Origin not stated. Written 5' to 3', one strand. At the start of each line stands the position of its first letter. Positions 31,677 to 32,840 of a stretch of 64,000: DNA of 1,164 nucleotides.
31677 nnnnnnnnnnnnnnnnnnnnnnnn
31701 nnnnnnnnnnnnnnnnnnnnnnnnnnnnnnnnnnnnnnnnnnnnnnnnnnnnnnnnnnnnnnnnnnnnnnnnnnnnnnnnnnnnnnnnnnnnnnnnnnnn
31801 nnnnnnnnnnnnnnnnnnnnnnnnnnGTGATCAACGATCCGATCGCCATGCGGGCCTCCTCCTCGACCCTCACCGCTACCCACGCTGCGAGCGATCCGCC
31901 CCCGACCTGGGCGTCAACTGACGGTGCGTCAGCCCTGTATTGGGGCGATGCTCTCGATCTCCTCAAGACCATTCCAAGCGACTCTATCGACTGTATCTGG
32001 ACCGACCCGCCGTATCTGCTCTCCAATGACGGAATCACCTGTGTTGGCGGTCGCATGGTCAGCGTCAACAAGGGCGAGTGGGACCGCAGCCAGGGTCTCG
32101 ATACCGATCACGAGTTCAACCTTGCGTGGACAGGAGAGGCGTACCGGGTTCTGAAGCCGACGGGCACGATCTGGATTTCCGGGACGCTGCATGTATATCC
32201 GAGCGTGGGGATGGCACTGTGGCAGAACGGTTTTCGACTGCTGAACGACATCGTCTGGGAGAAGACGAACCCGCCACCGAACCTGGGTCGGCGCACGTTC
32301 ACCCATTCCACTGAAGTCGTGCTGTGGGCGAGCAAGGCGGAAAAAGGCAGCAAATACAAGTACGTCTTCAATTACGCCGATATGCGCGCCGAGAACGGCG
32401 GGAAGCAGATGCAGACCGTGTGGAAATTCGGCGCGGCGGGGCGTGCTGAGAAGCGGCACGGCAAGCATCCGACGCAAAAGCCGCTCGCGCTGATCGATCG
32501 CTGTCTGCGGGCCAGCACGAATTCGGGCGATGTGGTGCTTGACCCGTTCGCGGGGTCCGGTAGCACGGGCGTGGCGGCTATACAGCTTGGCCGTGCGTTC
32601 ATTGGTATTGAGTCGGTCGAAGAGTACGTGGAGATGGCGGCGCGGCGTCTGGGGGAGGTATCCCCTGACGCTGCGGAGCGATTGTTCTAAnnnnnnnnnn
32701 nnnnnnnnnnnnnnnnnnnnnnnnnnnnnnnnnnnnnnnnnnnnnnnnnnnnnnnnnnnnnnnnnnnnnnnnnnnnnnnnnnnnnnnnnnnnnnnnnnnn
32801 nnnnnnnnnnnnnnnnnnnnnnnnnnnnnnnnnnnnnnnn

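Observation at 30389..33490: Defense islet (iterons + Fic protein + intact GATC-type R-M pair) between the substrate-binding and permease genes of an ABC transporter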

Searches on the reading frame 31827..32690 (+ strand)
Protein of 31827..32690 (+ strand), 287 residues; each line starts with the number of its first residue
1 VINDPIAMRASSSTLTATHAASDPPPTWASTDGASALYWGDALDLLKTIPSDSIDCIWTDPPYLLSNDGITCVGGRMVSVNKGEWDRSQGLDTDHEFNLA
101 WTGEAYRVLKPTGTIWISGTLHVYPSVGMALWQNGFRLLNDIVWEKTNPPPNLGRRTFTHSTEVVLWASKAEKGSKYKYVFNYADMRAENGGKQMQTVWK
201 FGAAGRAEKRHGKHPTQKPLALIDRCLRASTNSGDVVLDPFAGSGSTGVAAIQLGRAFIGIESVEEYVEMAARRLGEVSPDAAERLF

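Call 3: search_protein_families(library=pfam, proteins=[window:31827-32690:+])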
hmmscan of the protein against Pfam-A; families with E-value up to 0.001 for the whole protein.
window:31827-32690:+ (287 aa): 1 family
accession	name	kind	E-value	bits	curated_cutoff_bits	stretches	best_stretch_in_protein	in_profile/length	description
PF01555.25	N6_N4_Mtase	-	9.2e-57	193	26.7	1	54-272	1-220/221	DNA methylase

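Call 8: search_protein_families(library=ncbifam, proteins=[window:31827-32690:+], max_evalue=0.01)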
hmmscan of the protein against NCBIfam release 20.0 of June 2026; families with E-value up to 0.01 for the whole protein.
window:31827-32690:+ (287 aa): 4 families
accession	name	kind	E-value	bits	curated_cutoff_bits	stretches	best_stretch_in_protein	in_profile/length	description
NF050803.1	DnaMtaseCcrMCaul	equivalog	1.6e-64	218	830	1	37-284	6-256/350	adenine-specific DNA-methyltransferase CcrM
NF008572.0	PRK11524.1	equivalog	1.3e-35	122.9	292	2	196-284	177-265/294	adenine-specific DNA-methyltransferase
NF010253.0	PRK13699.1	subfamily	7.4e-24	84.7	244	1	37-279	4-209/226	DNA methyltransferase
TIGR01177.1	TIGR01177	hypoth_equivalog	1.2e-05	24.8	316.55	0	218-271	162-220/330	TIGR01177 family methyltransferase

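Call 11: search_solved_structures(query=window:31827-32690:+, max_evalue=0.001)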
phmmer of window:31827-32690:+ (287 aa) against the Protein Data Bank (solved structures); distinct sequences matched with E-value up to 0.001: 13.
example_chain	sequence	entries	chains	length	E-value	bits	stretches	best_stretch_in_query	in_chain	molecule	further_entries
6pbd_A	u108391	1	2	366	3.2e-52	180.9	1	33-285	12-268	Modification methylase CcrMI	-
5hek_A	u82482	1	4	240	1.3e-31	113.3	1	37-276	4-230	Adenine specific DNA methyltransferase (DpnA)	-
5hfj_A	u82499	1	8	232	1.3e-31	113.2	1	37-275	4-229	Adenine specific DNA methyltransferase (DpnA)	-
8urk_A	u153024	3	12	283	5.4e-20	75.1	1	193-279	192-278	Methyltransferase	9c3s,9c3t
9c3u_A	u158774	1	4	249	9.3e-20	74.3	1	193-275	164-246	Methyltransferase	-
8s9m_A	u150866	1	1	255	1.3e-19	73.9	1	41-276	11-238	DNA cytosine-N4 methyltransferase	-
8s9n_A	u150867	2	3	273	1.5e-19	73.6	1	41-276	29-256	DNA cytosine-N4 methyltransferase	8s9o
1g60_A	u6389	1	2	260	2.1e-18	69.9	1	191-272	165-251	Adenine-specific Methyltransferase MboIIA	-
1nw8_A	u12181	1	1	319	4.3e-17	65.6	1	41-274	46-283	MODIFICATION METHYLASE RSRI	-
1eg2_A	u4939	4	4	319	4.4e-17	65.5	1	41-274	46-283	MODIFICATION METHYLASE RSRI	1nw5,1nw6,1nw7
2zie_A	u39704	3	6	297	1.7e-14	57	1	213-280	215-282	Putative modification methylase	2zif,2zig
1boo_A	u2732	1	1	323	4.7e-10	42.5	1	213-275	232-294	PROTEIN (N-4 CYTOSINE-SPECIFIC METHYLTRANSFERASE PVU II)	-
6k0w_B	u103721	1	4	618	6.8e-05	25.5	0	24-69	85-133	Adenine specific DNA methyltransferase (Mod)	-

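Call 36: search_protein_families(library=padloc, max_evalue=0.001, proteins=[window:31827-32690:+])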
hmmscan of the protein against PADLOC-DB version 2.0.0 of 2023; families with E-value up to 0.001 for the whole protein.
window:31827-32690:+ (287 aa): 71 families (the best 25 are shown)
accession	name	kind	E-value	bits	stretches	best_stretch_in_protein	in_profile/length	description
PDLC03371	MTase_II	-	4e-87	290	1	35-278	11-255/260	Type II methyltransferase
PDLC03216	MTase_II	-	1.1e-68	229.9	1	35-281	12-261/364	Type II methyltransferase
PDLC03738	oMTase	-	2.6e-66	221.9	1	36-281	22-271/376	orphan methyltransferase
PDLC03299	MTase_II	-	1.1e-43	147.8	2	190-278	172-260/296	Type II methyltransferase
PDLC03302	MTase_II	-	1.6e-39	134.1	1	37-275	7-260/626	Type II methyltransferase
PDLC03387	MTase_II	-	8.3e-39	131.5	2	127-280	131-281/289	Type II methyltransferase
PDLC03279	MTase_II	-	2.7e-31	106.6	1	37-275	359-584/587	Type II methyltransferase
PDLC03320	MTase_II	-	9.6e-29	98.4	2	194-282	193-281/289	Type II methyltransferase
PDLC03265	MTase_II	-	4.1e-28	96.8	2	159-277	218-330/333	Type II methyltransferase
PDLC03228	MTase_II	-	3.6e-27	93.7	1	35-279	2-209/227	Type II methyltransferase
PDLC03353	MTase_II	-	9.3e-27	92.2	1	36-275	11-250/260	Type II methyltransferase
PDLC03252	MTase_II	-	8.1e-25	85.9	1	126-277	209-355/365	Type II methyltransferase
PDLC03308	MTase_II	-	5.1e-24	83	1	37-278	172-398/419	Type II methyltransferase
PDLC03300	MTase_II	-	5.6e-24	82.7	1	31-277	8-278/302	Type II methyltransferase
PDLC03339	MTase_II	-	1.3e-23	81.4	1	189-278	185-274/399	Type II methyltransferase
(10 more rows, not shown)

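Call 54: search_dna_similar(query=window:31827-32690:+, collection=plasmids, mode=protein, max_rows=15)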
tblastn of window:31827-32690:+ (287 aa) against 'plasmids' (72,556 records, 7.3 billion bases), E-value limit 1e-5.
The search stops at 5000 records and this limit was reached: more records match than are counted here, and every count below describes the 5000 best-scoring records only.
Records with a match: at least 5000; places in all: 5654; records where one place covers at least 80% of the query: 4990.
Best place of each record, by identity: <60% 5000.
By first word of the organism name: Escherichia 3032; Klebsiella 645; Salmonella 441; Shigella 256; Enterobacter 205; Burkholderia 113; Citrobacter 64; Aeromonas 34; Serratia 33; Xanthomonas 30; and 51 more.
By predicted mobility (MOB-suite, as given by PLSDB): conjugative 3667; non-mobilizable 718; mobilizable 615.
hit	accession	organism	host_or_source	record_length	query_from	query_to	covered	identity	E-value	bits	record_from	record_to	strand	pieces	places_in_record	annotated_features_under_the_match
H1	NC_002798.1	Lactococcus lactis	-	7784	37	277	84%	51.9%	2e-76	259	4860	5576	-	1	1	site-specific DNA-methyltransferase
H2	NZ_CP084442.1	Staphylococcus lugdunensis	Homo sapiens,pure culture,abdominal ...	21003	37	275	83%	52.3%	4e-79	267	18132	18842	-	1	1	site-specific DNA-methyltransferase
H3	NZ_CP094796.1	Staphylococcus aureus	Camel,Skin swab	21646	37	275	83%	51.9%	3e-78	265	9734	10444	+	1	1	site-specific DNA-methyltransferase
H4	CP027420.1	Staphylococcus cohnii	Homo sapiens,peripheral blood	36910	37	275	83%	51.9%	3e-78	265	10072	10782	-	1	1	site-specific DNA-methyltransferase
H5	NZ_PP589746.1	Lactococcus sp.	Bacterial culture,Dairy environment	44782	37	277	84%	51.5%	2e-76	259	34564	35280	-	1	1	site-specific DNA-methyltransferase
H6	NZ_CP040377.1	Lactiplantibacillus plantarum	cell culture,Angelica gigas Nakai root ...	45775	31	286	89%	46.5%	7e-69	238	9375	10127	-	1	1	site-specific DNA-methyltransferase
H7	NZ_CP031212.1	Levilactobacillus brevis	-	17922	31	286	89%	46.5%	9e-69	238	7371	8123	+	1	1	site-specific DNA-methyltransferase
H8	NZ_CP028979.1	Lactiplantibacillus plantarum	liquid feed,pig feed from feed plant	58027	31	286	89%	46.5%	1e-68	238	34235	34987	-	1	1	site-specific DNA-methyltransferase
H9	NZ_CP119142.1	Neisseria gonorrhoeae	Homo sapiens,whole organism,synovial ...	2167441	36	275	84%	48.4%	4e-72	247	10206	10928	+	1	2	none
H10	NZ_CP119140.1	Neisseria gonorrhoeae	Homo sapiens,whole organism,blood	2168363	36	275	84%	48.4%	4e-72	247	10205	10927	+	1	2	none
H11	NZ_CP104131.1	Sinorhizobium sp. K101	Phaseolus vulgaris,cell ...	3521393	25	280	89%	40.5%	1e-51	188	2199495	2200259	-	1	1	none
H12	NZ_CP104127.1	Sinorhizobium sp. M103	Phaseolus vulgaris,cell ...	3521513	25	280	89%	40.5%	1e-51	188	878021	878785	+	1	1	none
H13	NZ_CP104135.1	Sinorhizobium sp. C101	Phaseolus vulgaris,cell ...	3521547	25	280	89%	40.5%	1e-51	188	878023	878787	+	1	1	none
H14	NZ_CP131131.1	Shinella zoogloeoides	isolate,Activated charcoal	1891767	40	280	84%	42.5%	9e-51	186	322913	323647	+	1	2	none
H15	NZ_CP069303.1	Shinella sp. PSBB067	monoisolate,Minnesota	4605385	40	280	84%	42.5%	3e-50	184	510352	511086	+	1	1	none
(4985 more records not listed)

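Call 55: get_annotated_region(hit=H1, flank=3000)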
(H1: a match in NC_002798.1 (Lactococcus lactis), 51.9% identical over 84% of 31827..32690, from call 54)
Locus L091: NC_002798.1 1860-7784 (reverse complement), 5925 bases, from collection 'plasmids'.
description: Lactococcus lactis plasmid pSRQ700, complete sequence
organism: Lactococcus lactis (NCBI taxid 1358)
taxonomy: Bacteria; Bacillota; Bacilli; Lactobacillales; Streptococcaceae; Lactococcus; Lactococcus lactis
host: -; source: -; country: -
typing (MOB-suite, as given by PLSDB): non-mobilizable; replicon Inc11
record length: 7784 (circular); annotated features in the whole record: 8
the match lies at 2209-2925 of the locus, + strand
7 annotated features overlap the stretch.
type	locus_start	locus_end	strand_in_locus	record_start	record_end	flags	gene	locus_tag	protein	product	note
CDS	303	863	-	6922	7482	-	-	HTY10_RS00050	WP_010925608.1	recombinase family protein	GO:0006310 - DNA recombination [Evidence IEA]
CDS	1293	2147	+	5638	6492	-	-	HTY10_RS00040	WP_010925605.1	DNA adenine methylase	-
CDS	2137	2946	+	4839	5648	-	-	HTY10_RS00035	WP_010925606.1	site-specific DNA-methyltransferase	-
CDS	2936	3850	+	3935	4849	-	-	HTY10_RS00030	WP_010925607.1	type II restriction endonuclease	-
CDS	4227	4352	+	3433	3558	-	-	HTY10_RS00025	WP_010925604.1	recombinase family protein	GO:0006310 - DNA recombination [Evidence IEA]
CDS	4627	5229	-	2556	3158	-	-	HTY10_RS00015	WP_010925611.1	replication protein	-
CDS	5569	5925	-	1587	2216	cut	-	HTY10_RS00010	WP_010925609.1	DUF536 domain-containing protein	-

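Call 56: get_annotated_region(hit=H2, flank=3000)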
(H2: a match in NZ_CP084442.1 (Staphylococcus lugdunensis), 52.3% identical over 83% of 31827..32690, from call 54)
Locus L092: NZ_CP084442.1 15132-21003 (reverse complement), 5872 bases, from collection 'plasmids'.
description: Staphylococcus lugdunensis strain RMLUG4 plasmid pRMLUG4_2, complete sequence
organism: Staphylococcus lugdunensis (NCBI taxid 28035)
taxonomy: Bacteria; Bacillota; Bacilli; Bacillales; Staphylococcaceae; Staphylococcus; Staphylococcus lugdunensis
host: -; source: Homo sapiens,pure culture,abdominal drainage; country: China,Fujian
typing (MOB-suite, as given by PLSDB): non-mobilizable; replicon rep_cluster_910
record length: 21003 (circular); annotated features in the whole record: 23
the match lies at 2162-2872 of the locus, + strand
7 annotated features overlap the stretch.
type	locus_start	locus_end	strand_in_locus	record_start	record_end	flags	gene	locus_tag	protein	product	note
CDS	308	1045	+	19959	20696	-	-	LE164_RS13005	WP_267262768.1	DUF536 domain-containing protein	-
CDS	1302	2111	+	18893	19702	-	-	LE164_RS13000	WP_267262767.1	Dam family site-specific DNA-(adenine-N6)-methyltransferase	GO:0006306 - DNA methylation [Evidence IEA]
CDS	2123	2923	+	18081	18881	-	-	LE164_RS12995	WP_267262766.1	site-specific DNA-methyltransferase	GO:0009307 - DNA restriction-modification system [Evidence IEA]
CDS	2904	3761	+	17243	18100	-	-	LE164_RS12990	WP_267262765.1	type II restriction endonuclease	-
CDS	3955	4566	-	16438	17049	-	-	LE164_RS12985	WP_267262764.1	recombinase family protein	GO:0006310 - DNA recombination [Evidence IEA]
CDS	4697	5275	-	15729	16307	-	-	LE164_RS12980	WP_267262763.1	recombinase family protein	GO:0006310 - DNA recombination [Evidence IEA]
predicted_resistance_gene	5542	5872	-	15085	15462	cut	blaI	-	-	penicillinase repressor BlaI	predicted by amrfinderplus; class BETA-LACTAM; identity 99.21%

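Call 64: search_protein_families(library=ncbifam, max_evalue=0.001, proteins=[L091:2137-2946:+, L091:2936-3850:+])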
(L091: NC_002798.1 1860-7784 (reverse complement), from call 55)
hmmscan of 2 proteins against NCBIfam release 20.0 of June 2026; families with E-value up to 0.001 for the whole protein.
L091:2137-2946:+ (269 aa): 5 families
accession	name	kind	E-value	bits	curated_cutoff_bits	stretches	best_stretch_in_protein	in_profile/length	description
NF050803.1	DnaMtaseCcrMCaul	equivalog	2.6e-78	263.4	830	1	25-263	6-249/350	adenine-specific DNA-methyltransferase CcrM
NF008572.0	PRK11524.1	equivalog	3.9e-39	134.5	292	2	156-267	151-262/294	adenine-specific DNA-methyltransferase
NF010253.0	PRK13699.1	subfamily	5.1e-16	59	244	1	25-262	4-206/226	DNA methyltransferase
TIGR01177.1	TIGR01177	hypoth_equivalog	1.1e-05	24.9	316.55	0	214-254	177-217/330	TIGR01177 family methyltransferase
NF043040.1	corrin_prot_MT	hypoth_equivalog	0.00071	19.1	180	0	209-263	31-85/216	corrinoid protein-associated methyltransferase CpaM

L091:2936-3850:+ (304 aa): 0 families
